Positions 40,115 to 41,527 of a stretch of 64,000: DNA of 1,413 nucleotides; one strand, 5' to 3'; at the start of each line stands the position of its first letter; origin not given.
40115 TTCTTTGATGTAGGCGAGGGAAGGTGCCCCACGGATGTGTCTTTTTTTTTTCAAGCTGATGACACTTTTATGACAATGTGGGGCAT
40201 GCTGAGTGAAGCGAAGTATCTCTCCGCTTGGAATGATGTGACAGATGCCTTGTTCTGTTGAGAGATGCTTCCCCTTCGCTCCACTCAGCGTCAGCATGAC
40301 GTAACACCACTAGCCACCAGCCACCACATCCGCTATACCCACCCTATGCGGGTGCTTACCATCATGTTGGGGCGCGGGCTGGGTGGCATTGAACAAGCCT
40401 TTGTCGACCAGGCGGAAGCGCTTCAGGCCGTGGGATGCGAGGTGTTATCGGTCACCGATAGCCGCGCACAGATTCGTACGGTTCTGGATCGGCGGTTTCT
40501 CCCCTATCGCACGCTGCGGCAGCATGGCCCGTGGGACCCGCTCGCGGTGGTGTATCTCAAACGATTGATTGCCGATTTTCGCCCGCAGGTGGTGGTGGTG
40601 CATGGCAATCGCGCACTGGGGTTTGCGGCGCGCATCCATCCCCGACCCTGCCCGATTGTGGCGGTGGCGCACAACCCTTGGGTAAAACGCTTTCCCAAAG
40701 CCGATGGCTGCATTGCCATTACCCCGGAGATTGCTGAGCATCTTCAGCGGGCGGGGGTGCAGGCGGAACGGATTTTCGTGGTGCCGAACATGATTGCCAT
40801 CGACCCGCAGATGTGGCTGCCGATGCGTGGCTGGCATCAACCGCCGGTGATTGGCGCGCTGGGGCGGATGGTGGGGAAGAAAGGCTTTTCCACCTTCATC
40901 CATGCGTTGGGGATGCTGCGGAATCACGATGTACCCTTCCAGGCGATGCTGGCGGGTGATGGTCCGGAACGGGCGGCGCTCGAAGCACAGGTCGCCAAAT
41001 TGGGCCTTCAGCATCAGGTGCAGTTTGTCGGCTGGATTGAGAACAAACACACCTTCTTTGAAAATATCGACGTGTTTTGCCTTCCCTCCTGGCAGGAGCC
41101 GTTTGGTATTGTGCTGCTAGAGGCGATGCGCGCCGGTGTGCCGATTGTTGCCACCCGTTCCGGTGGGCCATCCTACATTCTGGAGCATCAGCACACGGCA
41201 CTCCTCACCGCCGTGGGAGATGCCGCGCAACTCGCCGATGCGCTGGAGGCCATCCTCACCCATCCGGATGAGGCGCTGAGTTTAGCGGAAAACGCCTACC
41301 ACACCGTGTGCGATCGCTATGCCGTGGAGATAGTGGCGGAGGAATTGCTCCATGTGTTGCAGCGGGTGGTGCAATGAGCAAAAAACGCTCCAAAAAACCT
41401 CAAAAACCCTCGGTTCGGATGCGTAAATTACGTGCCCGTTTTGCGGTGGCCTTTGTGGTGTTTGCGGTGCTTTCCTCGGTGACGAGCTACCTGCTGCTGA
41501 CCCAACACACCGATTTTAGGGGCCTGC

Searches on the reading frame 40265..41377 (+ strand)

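Call 4: search_protein_families(library=pfam, proteins=[window:40265-41377:+], max_evalue=0.01)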
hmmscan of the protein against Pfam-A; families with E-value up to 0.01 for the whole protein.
window:40265-41377:+ (370 aa): 6 families
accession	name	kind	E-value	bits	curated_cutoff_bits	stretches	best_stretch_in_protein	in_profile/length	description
PF00534.26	Glycos_transf_1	-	1.1e-37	129.7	26.4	1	192-346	14-171/172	Glycosyl transferases group 1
PF13692.12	Glyco_trans_1_4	-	1e-34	120.2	27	1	194-332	2-141/142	Glycosyl transferases group 1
PF13439.12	Glyco_transf_4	-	8e-20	72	28.5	1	40-178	2-167/170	Glycosyltransferase Family 4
PF13579.12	Glyco_trans_4_4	-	7.6e-14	52.8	29.7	1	40-175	1-157/158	Glycosyl transferase 4-like domain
PF20706.3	GT4-conflict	-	7.9e-12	45.3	26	1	145-352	146-376/385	Family 4 Glycosyltransferase in conflict systems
PF13524.12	Glyco_trans_1_2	-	2.3e-06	28.1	25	1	284-362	67-143/144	Glycosyl transferase-like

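Call 5: search_protein_families(library=ncbifam, proteins=[window:40265-41377:+], max_evalue=0.001)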
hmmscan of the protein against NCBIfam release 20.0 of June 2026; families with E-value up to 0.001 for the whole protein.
window:40265-41377:+ (370 aa): 42 families (the best 25 are shown)
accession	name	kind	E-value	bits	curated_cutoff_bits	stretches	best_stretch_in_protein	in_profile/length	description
NF041876.1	EPS_EpsE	equivalog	1.4e-30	106.8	400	1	191-361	212-389/389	exopolysaccharide biosynthesis GT4 family glycosyltransferase EpsE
TIGR03999.1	thiol_BshA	equivalog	1.7e-26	93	273.7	1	222-368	227-373/375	N-acetyl-alpha-D-glucosaminyl L-malate synthase BshA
TIGR03088.1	stp2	hypoth_equivalog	1.8e-26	93.1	409.05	1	191-368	192-373/374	TIGR03088 family PEP-CTERM/XrtA system glycosyltransferase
NF038298.1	EPS_HpsO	equivalog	1.8e-20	73.1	575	1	194-368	202-387/388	hormogonium polysaccharide biosynthesis glycosyltransferase HpsO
NF047684.1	TeichurnBiosyTuaC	equivalog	5.9e-19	68.2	550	1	196-369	222-390/391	teichuronic acid biosynthesis protein TuaC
NF038295.1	EPS_HpsP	equivalog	1.5e-18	67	550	1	192-368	206-387/388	hormogonium polysaccharide biosynthesis glycosyltransferase HpsP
TIGR04063.1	stp3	hypoth_equivalog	3.3e-18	65.8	442.05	1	146-355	158-382/397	TIGR04063 family PEP-CTERM/XrtA system glycosyltransferase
TIGR02149.1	glgA_Coryne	subfamily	5.5e-18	65.2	302.4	1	193-369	204-391/391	glycogen synthase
NF050056.1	ProtGlycPglH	equivalog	6e-17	61.8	600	1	199-368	185-353/354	GalNAc-alpha-(1->4)-GalNAc-alpha-(1->3)-diNAcBac-PP-undecaprenol alpha-1,4-N-acetyl-D-galactosaminyltransferase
NF038011.1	PelF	equivalog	2e-16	60.1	100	1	159-326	271-444/489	GT4 family glycosyltransferase PelF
NF007396.0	PRK09922.1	equivalog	2.6e-15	56.1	385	1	143-332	133-325/361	lipopolysaccharide 1,6-galactosyltransferase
NF046085.1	XrtY_assoc_Gly1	equivalog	4e-15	55.5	400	1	162-369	176-385/387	XrtY-associated glycosyltransferase XYAG1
TIGR03449.1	mycothiol_MshA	equivalog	1.8e-14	53.5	462.5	1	235-367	269-402/406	D-inositol-3-phosphate glycosyltransferase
TIGR04005.1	wcaL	equivalog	2.6e-14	52.9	537.6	1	141-366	170-404/406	colanic acid biosynthesis glycosyltransferase WcaL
TIGR02472.1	sucr_P_syn_N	equivalog_domain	8e-14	51.3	576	1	269-363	342-436/439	sucrose-phosphate synthase, putative, glycosyltransferase domain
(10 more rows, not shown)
